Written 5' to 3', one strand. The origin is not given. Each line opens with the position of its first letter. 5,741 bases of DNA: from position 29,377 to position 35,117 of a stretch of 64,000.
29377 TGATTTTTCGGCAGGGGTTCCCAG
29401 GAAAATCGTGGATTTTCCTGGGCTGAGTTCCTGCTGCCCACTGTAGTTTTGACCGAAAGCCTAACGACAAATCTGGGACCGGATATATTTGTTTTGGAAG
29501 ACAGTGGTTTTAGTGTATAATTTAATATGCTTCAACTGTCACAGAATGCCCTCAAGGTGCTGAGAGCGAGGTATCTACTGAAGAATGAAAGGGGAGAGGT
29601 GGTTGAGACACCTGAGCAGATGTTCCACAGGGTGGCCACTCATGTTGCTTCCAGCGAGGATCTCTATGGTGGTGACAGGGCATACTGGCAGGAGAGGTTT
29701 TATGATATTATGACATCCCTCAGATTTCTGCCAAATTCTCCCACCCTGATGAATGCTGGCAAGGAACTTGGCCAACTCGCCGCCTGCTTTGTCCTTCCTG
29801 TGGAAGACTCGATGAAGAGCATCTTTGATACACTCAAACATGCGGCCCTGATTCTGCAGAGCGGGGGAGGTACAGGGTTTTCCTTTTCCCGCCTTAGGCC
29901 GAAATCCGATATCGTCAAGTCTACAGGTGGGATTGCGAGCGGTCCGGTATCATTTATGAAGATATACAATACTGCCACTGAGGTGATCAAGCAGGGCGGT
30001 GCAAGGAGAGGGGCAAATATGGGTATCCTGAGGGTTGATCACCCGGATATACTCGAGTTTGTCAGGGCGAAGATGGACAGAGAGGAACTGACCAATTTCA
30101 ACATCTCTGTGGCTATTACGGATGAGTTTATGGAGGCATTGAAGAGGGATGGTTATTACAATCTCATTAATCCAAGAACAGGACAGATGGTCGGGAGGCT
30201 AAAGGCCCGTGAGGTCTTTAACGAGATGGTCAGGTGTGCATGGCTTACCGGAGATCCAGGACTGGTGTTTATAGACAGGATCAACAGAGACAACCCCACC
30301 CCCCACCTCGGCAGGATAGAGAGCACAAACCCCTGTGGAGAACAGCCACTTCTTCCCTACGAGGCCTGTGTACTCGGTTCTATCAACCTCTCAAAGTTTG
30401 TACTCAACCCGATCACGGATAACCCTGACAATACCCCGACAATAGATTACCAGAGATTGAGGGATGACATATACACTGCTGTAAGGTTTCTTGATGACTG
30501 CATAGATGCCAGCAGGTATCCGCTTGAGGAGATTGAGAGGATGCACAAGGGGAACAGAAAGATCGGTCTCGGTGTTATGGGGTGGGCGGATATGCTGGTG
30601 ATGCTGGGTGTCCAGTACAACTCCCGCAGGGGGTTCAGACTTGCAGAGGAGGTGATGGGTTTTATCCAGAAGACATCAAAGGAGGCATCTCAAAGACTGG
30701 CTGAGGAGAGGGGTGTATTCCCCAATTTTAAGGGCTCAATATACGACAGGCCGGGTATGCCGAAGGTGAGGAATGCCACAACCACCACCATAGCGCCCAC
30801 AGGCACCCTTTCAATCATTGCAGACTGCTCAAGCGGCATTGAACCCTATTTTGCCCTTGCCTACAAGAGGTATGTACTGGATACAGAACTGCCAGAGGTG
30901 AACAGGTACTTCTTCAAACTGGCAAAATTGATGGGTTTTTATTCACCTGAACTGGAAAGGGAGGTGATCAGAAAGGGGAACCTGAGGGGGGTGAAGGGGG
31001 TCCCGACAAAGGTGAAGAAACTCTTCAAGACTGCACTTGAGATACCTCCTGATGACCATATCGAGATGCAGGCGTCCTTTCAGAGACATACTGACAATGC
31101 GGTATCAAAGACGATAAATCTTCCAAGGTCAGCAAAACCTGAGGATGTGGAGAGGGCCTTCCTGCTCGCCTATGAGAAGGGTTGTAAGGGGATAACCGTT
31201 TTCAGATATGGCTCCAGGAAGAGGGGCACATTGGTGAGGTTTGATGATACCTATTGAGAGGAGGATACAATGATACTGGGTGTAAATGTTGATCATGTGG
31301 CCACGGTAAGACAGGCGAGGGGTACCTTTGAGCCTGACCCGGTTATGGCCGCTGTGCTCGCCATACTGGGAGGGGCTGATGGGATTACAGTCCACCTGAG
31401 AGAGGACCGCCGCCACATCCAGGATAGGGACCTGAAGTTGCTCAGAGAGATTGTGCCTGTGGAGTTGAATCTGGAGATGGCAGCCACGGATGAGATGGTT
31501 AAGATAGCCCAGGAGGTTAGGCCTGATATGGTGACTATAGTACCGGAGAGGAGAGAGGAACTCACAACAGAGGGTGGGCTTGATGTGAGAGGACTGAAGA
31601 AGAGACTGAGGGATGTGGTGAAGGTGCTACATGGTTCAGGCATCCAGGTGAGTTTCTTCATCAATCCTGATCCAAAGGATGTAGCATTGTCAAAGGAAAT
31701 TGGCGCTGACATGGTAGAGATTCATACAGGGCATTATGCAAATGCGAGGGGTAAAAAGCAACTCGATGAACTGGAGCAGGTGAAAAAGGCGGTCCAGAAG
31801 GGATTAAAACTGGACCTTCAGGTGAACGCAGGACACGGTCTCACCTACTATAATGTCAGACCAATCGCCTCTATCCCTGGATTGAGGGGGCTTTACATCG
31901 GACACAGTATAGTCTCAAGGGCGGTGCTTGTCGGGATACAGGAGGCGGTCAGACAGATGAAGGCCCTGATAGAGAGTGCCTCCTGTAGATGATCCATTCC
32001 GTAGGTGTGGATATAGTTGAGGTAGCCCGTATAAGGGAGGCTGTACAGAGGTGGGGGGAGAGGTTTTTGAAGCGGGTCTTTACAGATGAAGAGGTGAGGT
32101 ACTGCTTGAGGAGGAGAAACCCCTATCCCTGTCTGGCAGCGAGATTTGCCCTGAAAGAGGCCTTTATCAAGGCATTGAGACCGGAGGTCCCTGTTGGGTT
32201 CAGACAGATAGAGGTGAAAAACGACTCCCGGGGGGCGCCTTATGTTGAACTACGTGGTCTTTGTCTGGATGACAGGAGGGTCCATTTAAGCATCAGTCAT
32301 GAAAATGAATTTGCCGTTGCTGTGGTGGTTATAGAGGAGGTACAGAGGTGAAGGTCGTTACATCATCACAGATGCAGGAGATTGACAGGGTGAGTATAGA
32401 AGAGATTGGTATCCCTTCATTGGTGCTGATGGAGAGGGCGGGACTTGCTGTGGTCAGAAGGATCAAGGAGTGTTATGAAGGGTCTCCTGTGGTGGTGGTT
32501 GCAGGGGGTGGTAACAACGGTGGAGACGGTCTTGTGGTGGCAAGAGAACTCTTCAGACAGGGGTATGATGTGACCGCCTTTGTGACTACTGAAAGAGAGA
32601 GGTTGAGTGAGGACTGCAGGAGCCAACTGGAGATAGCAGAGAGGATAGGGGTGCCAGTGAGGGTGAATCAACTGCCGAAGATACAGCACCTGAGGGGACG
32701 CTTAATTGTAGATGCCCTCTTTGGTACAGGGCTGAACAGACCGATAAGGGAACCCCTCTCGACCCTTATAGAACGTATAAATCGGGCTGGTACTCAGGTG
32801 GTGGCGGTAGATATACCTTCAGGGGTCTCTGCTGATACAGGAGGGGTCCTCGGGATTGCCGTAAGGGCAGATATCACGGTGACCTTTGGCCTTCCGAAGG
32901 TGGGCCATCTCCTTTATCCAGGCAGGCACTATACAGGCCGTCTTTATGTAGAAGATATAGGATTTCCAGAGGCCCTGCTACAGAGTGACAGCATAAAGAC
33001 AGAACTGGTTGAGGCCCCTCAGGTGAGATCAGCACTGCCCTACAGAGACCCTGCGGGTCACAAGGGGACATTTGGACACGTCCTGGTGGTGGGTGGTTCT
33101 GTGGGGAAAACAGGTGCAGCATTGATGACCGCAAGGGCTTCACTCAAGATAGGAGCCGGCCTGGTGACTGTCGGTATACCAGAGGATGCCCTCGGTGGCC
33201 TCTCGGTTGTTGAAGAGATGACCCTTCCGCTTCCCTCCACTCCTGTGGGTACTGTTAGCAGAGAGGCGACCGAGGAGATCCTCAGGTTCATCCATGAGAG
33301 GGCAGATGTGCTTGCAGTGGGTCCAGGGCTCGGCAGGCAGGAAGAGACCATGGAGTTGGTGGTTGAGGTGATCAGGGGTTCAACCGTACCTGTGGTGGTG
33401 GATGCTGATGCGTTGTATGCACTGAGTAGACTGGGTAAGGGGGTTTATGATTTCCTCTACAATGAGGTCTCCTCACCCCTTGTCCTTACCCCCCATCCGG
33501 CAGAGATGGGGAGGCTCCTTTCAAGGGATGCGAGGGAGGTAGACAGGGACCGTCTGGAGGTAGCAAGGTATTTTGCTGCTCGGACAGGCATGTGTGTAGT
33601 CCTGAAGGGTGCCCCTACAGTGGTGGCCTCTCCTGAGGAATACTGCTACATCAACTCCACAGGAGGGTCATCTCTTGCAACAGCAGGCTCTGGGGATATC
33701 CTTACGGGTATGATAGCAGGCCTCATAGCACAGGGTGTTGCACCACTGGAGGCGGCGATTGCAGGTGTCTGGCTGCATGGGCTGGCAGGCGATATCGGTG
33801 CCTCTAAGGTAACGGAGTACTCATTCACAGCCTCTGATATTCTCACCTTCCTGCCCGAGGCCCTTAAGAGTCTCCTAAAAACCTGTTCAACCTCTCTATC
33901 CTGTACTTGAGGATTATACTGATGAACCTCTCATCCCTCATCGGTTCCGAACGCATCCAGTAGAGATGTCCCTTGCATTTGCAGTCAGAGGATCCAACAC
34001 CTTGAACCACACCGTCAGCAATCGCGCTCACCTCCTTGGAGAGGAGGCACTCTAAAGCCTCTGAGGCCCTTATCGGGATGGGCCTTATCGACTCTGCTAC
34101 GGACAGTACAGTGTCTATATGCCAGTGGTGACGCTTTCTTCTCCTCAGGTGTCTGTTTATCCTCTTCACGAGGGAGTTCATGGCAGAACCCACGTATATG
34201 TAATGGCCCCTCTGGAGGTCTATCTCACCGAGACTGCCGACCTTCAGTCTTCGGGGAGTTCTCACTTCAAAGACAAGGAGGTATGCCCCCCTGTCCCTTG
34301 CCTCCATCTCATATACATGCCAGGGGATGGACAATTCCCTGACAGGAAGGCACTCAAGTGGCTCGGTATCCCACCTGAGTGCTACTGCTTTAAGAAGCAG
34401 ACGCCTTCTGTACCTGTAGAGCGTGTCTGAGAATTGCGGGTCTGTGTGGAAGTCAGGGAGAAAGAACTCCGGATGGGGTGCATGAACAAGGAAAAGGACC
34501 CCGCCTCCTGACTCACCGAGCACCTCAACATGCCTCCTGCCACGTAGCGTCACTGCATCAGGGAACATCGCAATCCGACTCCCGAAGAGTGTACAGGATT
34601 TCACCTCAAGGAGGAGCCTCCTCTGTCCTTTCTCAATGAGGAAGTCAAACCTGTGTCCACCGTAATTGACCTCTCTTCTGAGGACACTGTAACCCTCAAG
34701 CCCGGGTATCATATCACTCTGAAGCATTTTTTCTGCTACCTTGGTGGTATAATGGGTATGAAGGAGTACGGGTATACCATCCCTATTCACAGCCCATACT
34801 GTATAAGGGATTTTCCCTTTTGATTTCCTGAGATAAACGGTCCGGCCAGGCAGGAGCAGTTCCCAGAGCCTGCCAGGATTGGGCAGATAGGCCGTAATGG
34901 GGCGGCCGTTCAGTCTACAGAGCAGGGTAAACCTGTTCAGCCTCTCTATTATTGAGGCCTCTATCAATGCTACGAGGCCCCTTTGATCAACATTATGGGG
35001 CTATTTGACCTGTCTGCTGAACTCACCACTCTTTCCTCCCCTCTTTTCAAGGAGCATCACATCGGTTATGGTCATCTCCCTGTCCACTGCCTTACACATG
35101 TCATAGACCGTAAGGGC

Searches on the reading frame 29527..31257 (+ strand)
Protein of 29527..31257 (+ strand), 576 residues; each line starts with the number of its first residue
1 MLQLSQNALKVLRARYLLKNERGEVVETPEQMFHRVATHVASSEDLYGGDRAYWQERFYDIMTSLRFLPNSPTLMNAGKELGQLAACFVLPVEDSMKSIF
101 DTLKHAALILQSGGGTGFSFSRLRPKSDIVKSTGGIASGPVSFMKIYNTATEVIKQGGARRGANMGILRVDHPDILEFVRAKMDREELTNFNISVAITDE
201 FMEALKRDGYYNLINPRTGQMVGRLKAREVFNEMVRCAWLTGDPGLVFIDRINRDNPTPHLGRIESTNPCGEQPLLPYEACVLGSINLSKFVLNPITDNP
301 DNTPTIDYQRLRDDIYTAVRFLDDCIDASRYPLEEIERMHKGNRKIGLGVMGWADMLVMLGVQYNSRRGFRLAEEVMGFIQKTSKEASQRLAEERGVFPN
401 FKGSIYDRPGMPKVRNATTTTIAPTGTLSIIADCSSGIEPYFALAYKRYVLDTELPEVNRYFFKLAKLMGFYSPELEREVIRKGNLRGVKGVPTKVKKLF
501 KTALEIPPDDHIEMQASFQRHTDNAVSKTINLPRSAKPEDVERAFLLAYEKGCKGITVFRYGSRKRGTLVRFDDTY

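Call 52: search_protein_families(library=pfam, proteins=[window:29527-31257:+])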
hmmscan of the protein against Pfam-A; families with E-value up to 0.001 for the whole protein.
window:29527-31257:+ (576 aa): 2 families
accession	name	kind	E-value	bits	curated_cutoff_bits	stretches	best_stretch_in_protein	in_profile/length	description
PF02867.20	Ribonuc_red_lgC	-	4.8e-136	454.9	23.9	1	85-558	1-522/523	Ribonucleotide reductase, barrel domain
PF00317.26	Ribonuc_red_lgN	-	1.8e-28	98.8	28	1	3-82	2-77/77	Ribonucleotide reductase, all-alpha domain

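Call 57: find_homologous_proteins(query=window:29527-31257:+, max_evalue=1e-100)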
Query window:29527-31257:+ (576 aa): 8000 proteins with E <= 1e-100 among 8000 candidates; the best 120 are listed.
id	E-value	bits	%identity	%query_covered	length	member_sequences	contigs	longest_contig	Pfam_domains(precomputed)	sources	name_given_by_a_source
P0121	0.0e+0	1318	100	100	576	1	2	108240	PF02867.21,PF00317.27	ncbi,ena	-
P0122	0.0e+0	1147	85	100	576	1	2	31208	PF02867.21,PF00317.27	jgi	jgi:ribonucleoside-diphosphate reductase alpha chain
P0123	0.0e+0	1130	82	100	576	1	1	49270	PF02867.21,PF00317.27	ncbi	-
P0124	0.0e+0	1121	82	100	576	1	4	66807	PF02867.21,PF00317.27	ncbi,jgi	jgi:ribonucleoside-diphosphate reductase alpha chain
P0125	0.0e+0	1081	79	100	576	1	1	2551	PF02867.21,PF00317.27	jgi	-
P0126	0.0e+0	1080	80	100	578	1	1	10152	PF02867.21,PF00317.27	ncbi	-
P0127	0.0e+0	1040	78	100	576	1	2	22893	PF02867.21,PF00317.27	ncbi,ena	-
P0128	0.0e+0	1029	77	100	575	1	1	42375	PF02867.21,PF00317.27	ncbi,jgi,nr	ncbi:MAG: adenosylcobalamin-dependent ribonucleoside-diphosphate reductase [Nitrospirae bacterium]|n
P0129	0.0e+0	1027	76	100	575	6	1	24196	PF02867.21,PF00317.27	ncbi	-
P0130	0.0e+0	1027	78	100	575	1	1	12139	PF02867.21,PF00317.27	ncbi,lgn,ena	-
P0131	0.0e+0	1025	78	99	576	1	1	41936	PF02867.21,PF00317.27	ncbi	-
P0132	0.0e+0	1025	77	100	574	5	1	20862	PF02867.21,PF00317.27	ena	-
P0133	0.0e+0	1023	77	100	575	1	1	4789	PF02867.21,PF00317.27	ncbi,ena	-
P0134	0.0e+0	1022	77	99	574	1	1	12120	PF02867.21,PF00317.27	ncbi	-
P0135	0.0e+0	1021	77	99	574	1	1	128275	PF02867.21,PF00317.27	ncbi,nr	ncbi:MAG: adenosylcobalamin-dependent ribonucleoside-diphosphate reductase [Nitrospirota bacterium]|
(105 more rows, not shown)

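Call 58: find_encoding_contigs(protein=P0122, flank=10000, max_places=1)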
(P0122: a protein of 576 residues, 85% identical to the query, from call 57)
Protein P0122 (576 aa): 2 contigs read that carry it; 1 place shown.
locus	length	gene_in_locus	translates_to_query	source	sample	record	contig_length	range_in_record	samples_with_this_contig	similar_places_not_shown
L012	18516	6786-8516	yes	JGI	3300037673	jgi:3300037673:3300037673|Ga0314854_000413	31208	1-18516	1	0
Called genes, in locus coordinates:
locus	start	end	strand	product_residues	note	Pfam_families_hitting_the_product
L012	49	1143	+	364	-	PF01658:Inos-1-P_synth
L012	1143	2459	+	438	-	PF00483:NTP_transferase, PF12804:NTP_transf_3, PF01066:CDP-OH_P_transf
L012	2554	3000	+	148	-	PF01281:Ribosomal_L9_N, PF03948:Ribosomal_L9_C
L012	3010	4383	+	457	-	PF00772:DnaB, PF13481:AAA_25, PF03796:DnaB_C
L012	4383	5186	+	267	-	PF01875:Memo, PF02900:LigB (weak)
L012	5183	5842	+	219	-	PF07238:PilZ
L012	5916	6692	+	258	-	PF12844:HTH_19 (weak), PF13413:HTH_25, PF13464:RodZ_C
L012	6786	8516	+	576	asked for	PF00317:Ribonuc_red_lgN, PF02867:Ribonuc_red_lgC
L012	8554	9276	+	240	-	PF03740:PdxJ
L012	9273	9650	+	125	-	PF01648:ACPS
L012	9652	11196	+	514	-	PF03853:YjeF_N, PF01256:Carb_kinase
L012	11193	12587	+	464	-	PF06965:Na_H_antiport_1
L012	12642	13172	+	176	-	PF00227:Proteasome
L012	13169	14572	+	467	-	PF13401:AAA_22 (faint), PF00004:AAA (weak), PF07728:AAA_5 (faint), PF07724:AAA_2, PF00004:AAA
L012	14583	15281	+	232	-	PF03330:DPBB_1, PF05036:SPOR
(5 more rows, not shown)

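Call 59: find_encoding_contigs(protein=P0123, flank=10000, max_places=1)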
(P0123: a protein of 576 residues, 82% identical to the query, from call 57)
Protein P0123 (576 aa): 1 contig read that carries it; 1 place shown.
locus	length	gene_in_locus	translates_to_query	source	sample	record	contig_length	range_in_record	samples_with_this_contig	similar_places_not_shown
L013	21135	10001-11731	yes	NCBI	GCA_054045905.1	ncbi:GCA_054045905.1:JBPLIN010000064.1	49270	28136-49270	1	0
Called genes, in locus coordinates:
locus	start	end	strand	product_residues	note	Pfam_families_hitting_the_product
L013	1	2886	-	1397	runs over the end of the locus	PF01869:BcrAD_BadFG, PF09989:DUF2229, PF06050:HGD-D (faint)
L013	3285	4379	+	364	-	PF01658:Inos-1-P_synth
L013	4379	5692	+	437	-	PF00483:NTP_transferase, PF12804:NTP_transf_3, PF01066:CDP-OH_P_transf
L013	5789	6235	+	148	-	PF01281:Ribosomal_L9_N, PF03948:Ribosomal_L9_C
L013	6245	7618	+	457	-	PF00772:DnaB, PF13481:AAA_25, PF03796:DnaB_C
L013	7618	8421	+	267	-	PF01875:Memo, PF02900:LigB (weak)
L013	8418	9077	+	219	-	PF07238:PilZ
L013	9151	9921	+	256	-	PF12844:HTH_19, PF13413:HTH_25, PF13464:RodZ_C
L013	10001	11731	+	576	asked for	PF00317:Ribonuc_red_lgN, PF02867:Ribonuc_red_lgC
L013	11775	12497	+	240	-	PF03740:PdxJ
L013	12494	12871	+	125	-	PF01648:ACPS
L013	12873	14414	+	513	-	PF03853:YjeF_N, PF01256:Carb_kinase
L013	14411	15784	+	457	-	PF06965:Na_H_antiport_1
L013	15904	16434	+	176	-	PF00227:Proteasome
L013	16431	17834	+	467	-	PF13401:AAA_22 (faint), PF00004:AAA (weak), PF07728:AAA_5 (faint), PF07724:AAA_2, PF00004:AAA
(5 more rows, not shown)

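Call 60: find_encoding_contigs(protein=P0124, flank=10000, max_places=1)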
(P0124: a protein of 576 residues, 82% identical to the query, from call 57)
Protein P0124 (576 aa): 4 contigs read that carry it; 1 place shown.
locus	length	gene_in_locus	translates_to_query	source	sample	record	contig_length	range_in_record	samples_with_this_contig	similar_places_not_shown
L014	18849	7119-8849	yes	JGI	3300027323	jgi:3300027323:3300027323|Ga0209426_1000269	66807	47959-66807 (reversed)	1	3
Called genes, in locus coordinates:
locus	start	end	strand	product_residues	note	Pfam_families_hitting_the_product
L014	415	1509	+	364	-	PF01658:Inos-1-P_synth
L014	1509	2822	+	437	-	PF00483:NTP_transferase, PF12804:NTP_transf_3, PF01066:CDP-OH_P_transf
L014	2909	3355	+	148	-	PF01281:Ribosomal_L9_N, PF03948:Ribosomal_L9_C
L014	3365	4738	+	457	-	PF00772:DnaB, PF13481:AAA_25, PF03796:DnaB_C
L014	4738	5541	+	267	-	PF01875:Memo, PF02900:LigB (weak)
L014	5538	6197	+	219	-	PF07238:PilZ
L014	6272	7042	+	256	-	PF12844:HTH_19, PF13413:HTH_25, PF13464:RodZ_C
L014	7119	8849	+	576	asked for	PF00317:Ribonuc_red_lgN, PF02867:Ribonuc_red_lgC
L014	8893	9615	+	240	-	PF03740:PdxJ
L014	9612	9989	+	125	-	PF01648:ACPS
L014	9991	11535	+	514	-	PF03853:YjeF_N, PF01256:Carb_kinase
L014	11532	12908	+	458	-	PF06965:Na_H_antiport_1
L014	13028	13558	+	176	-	PF00227:Proteasome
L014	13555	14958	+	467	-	PF13401:AAA_22 (faint), PF00004:AAA (weak), PF07728:AAA_5 (faint), PF07724:AAA_2, PF00004:AAA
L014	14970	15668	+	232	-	PF03330:DPBB_1, PF05036:SPOR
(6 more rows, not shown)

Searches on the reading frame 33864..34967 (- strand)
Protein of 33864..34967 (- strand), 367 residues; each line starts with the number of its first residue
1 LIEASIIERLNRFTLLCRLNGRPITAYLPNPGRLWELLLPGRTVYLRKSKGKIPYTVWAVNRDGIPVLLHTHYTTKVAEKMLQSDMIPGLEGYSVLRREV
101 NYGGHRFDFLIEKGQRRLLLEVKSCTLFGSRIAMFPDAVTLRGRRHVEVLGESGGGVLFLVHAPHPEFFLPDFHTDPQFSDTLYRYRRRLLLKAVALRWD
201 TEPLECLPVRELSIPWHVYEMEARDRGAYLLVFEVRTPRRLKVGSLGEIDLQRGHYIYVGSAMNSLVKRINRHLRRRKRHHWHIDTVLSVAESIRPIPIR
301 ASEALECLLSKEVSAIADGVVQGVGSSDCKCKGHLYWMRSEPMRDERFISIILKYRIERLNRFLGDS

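Call 97: search_protein_families(library=pfam, proteins=[window:33864-34967:-], max_evalue=0.00001)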
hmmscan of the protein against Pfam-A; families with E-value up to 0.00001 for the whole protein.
window:33864-34967:- (367 aa): 3 families
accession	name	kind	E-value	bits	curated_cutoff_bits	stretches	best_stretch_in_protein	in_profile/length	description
PF03749.19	SfsA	-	3.2e-30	105.2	22.8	1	74-189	3-123/138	Sugar fermentation stimulation protein RE domain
PF01986.22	DUF123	-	1.9e-20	73.6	25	1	250-336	2-94/95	Domain of unknown function DUF123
PF17746.7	SfsA_N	-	1.3e-18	67.3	25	1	7-68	1-62/63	SfsA N-terminal OB domain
